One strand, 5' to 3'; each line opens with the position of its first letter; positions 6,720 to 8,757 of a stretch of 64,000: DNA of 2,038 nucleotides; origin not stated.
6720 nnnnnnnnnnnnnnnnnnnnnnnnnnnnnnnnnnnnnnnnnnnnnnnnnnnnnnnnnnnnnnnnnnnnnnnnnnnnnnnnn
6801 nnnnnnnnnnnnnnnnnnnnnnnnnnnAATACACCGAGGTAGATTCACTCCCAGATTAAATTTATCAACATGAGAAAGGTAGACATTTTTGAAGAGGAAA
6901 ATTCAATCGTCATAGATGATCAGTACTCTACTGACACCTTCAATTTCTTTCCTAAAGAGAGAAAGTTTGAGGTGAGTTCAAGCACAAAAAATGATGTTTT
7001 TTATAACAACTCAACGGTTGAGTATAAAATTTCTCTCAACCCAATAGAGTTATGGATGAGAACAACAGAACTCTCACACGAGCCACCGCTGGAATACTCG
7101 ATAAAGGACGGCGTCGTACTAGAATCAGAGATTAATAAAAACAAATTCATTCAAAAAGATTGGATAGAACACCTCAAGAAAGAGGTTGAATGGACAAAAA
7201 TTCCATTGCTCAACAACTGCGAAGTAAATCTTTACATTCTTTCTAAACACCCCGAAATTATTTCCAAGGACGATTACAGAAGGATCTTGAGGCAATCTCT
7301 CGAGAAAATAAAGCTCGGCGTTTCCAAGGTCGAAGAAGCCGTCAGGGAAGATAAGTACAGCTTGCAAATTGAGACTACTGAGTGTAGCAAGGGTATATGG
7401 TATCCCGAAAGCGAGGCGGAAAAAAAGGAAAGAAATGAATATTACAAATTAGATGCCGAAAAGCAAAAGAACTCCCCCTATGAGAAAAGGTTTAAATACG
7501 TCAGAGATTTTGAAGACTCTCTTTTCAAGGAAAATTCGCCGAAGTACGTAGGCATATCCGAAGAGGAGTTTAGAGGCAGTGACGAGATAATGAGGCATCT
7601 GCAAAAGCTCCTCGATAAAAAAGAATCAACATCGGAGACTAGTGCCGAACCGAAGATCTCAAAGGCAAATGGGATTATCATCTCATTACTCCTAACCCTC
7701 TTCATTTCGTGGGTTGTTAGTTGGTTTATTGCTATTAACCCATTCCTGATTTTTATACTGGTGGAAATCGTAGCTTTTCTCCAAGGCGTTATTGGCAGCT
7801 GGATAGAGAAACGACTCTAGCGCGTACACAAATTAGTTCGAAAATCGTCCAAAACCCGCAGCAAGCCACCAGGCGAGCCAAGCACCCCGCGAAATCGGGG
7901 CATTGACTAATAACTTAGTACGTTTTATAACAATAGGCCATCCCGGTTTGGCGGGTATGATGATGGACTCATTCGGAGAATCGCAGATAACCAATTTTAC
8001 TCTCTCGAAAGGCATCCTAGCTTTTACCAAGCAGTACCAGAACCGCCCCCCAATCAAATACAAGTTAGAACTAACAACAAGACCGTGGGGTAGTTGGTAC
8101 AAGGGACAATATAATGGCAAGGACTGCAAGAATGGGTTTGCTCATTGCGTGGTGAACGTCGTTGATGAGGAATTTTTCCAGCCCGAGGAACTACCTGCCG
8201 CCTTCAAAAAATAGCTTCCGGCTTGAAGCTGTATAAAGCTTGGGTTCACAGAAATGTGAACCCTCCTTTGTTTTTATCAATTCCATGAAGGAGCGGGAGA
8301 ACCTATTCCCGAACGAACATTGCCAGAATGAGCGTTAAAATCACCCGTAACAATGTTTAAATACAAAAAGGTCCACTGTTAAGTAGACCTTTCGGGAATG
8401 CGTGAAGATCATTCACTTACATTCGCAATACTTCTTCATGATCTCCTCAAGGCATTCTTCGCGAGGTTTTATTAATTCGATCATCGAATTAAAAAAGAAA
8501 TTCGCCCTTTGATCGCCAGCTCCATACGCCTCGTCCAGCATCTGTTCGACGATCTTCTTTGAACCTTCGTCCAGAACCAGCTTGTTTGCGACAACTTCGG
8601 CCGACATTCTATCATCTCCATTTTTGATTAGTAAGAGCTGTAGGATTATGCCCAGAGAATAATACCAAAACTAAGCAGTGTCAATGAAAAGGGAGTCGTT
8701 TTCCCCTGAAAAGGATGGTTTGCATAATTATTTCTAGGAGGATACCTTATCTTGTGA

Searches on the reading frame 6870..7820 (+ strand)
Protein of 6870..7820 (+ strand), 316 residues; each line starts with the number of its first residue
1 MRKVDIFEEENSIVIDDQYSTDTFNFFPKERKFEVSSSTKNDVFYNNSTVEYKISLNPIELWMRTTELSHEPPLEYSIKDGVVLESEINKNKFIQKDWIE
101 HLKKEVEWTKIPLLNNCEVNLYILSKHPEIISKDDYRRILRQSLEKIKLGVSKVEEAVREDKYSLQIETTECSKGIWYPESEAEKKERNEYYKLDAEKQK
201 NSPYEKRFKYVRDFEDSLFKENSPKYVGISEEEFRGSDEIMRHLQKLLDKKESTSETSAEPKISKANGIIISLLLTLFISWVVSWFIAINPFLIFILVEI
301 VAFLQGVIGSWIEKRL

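Call 4: search_protein_families(library=pfam, proteins=[window:6870-7820:+], max_evalue=1)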
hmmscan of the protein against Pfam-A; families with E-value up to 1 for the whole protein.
window:6870-7820:+ (316 aa): 3 families
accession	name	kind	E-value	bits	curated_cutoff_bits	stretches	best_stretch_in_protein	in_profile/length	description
PF22252.2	PNGase_F-II_N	-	0.00013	22.1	27.6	1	29-111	76-158/173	N-glycanase peptide, N-terminal domain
PF20990.2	DUF2207_C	-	0.012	15.7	33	1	182-309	51-190/247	Predicted membrane protein (DUF2207) C-terminal domain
PF23015.2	zf-WIZ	-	0.14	12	27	1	94-104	21-31/35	Zinc finger found in WIZ protein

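Call 9: search_protein_families(library=padloc, proteins=[window:6870-7820:+], max_evalue=1)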
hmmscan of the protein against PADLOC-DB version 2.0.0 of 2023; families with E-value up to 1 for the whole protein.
window:6870-7820:+ (316 aa): 0 families

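Call 10: search_protein_families(library=ncbifam, proteins=[window:6870-7820:+], max_evalue=1)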
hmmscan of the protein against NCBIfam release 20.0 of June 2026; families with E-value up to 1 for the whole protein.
window:6870-7820:+ (316 aa): 0 families

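Call 71: search_protein_families(library=phrogs, proteins=[window:6870-7820:+], max_evalue=0.1)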
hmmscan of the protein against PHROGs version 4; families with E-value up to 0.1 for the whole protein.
window:6870-7820:+ (316 aa): 0 families

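Call 102: find_related_loci(query=window:6870-7820:+, collection=viral_contigs, flank=4000)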
Query window:6870-7820:+ (316 aa) in viral_contigs; peptide patterns used: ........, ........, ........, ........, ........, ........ (x = any residue, [..] = any of these).
10 stretches matched a pattern, but none encodes a relative of the query by tblastn (E <= 1e-3).

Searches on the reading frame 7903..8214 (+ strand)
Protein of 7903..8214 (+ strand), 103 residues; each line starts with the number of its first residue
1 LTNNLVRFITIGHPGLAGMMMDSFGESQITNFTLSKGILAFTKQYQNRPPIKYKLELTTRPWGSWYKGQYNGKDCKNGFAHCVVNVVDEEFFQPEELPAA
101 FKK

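Call 4: search_protein_families(library=pfam, proteins=[window:7903-8214:+], max_evalue=1)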
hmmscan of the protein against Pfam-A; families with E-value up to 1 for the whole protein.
window:7903-8214:+ (103 aa): 0 families

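Call 9: search_protein_families(library=padloc, proteins=[window:7903-8214:+], max_evalue=1)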
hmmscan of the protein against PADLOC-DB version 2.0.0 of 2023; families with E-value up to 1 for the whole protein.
window:7903-8214:+ (103 aa): 0 families

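Call 10: search_protein_families(library=ncbifam, proteins=[window:7903-8214:+], max_evalue=1)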
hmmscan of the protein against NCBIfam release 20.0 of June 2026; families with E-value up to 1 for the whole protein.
window:7903-8214:+ (103 aa): 0 families

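Call 71: search_protein_families(library=phrogs, proteins=[window:7903-8214:+], max_evalue=0.1)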
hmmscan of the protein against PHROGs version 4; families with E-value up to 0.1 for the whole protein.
window:7903-8214:+ (103 aa): 0 families

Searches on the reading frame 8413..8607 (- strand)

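Call 4: search_protein_families(library=pfam, proteins=[window:8413-8607:-], max_evalue=1)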
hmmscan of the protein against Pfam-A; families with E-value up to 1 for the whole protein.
window:8413-8607:- (64 aa): 0 families

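Call 9: search_protein_families(library=padloc, proteins=[window:8413-8607:-], max_evalue=1)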
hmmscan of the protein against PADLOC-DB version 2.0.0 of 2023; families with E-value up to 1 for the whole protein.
window:8413-8607:- (64 aa): 1 family
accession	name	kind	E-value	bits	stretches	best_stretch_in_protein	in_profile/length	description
PDLC04511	PDC-M20A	-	0.027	12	1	3-55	57-107/253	-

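Call 10: search_protein_families(library=ncbifam, proteins=[window:8413-8607:-], max_evalue=1)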
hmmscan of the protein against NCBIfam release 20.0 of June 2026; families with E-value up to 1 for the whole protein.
window:8413-8607:- (64 aa): 0 families

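Call 71: search_protein_families(library=phrogs, proteins=[window:8413-8607:-], max_evalue=0.1)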
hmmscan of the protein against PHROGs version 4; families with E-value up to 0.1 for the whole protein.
window:8413-8607:- (64 aa): 0 families
